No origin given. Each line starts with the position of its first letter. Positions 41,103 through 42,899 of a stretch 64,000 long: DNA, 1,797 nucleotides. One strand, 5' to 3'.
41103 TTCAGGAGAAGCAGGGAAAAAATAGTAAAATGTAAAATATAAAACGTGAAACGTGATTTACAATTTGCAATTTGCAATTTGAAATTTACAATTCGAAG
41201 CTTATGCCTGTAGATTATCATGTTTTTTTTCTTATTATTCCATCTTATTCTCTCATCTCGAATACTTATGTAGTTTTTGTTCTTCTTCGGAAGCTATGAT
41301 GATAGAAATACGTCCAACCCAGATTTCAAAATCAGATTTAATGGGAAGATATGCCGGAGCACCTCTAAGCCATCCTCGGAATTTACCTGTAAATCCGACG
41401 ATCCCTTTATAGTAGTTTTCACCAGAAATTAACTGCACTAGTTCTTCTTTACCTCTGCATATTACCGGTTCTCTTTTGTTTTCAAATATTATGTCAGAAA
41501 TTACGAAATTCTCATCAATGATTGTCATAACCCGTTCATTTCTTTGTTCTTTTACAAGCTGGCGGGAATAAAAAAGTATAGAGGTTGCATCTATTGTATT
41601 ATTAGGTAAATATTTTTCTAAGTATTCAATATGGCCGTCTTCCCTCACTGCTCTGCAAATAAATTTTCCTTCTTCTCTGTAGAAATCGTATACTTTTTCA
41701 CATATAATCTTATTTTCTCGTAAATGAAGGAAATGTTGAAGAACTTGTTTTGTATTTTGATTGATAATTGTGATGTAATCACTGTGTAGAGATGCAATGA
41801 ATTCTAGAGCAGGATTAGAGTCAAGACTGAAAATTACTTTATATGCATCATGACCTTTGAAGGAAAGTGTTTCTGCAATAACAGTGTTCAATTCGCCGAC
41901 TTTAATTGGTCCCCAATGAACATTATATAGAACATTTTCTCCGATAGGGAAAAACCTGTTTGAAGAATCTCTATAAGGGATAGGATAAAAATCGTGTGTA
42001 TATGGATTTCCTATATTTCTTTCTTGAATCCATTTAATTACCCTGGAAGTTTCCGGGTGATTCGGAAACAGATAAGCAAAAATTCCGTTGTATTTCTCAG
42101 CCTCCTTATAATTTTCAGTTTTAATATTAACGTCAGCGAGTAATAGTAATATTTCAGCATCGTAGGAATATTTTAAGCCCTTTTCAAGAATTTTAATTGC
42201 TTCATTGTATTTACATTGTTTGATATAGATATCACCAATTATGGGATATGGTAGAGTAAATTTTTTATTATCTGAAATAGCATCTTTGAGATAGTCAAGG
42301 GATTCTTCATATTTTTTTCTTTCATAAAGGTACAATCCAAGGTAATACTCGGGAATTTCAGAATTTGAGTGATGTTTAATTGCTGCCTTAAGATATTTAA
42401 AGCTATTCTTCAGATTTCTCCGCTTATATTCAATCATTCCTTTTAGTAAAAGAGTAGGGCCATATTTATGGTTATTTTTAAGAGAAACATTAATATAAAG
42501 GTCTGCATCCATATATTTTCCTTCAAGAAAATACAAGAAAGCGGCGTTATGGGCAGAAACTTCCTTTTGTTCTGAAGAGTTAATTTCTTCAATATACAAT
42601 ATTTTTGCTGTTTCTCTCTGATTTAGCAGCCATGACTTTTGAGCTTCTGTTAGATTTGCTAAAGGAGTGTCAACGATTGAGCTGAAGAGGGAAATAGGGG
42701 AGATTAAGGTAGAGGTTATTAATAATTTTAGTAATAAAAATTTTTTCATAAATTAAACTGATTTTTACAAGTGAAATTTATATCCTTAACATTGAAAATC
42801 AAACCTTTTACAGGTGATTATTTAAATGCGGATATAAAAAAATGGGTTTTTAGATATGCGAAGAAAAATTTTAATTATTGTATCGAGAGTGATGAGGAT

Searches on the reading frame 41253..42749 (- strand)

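Call 60: search_protein_families(library=pfam, proteins=[window:41253-42749:-], max_evalue=0.00001)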
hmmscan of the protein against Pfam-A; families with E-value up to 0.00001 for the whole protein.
window:41253-42749:- (498 aa): 7 families
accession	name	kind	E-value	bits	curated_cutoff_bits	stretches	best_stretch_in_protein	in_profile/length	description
PF25062.1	ARM_TT21_N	-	1.7e-09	38.2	40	1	55-168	91-205/222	Tetratricopeptide repeat protein 21 N-terminal ARM repeat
PF07719.23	TPR_2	-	2.8e-09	36.8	27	0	171-194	7-30/34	Tetratricopeptide repeat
PF11306.15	DUF3108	-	4.8e-08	33.5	26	1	275-480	2-203/209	Protein of unknown function (DUF3108)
PF13432.12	TPR_16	-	2.1e-07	31.7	32.7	0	172-220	4-53/65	Tetratricopeptide repeat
PF13424.12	TPR_12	-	1.5e-06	28.7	30.1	0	171-220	9-67/77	Tetratricopeptide repeat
PF14559.12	TPR_19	-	1.8e-06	28.6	25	0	180-219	6-46/68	Tetratricopeptide repeat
PF12895.13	ANAPC3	-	2.8e-06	27.9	27.2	0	114-190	6-81/82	Anaphase-promoting complex, cyclosome, subunit 3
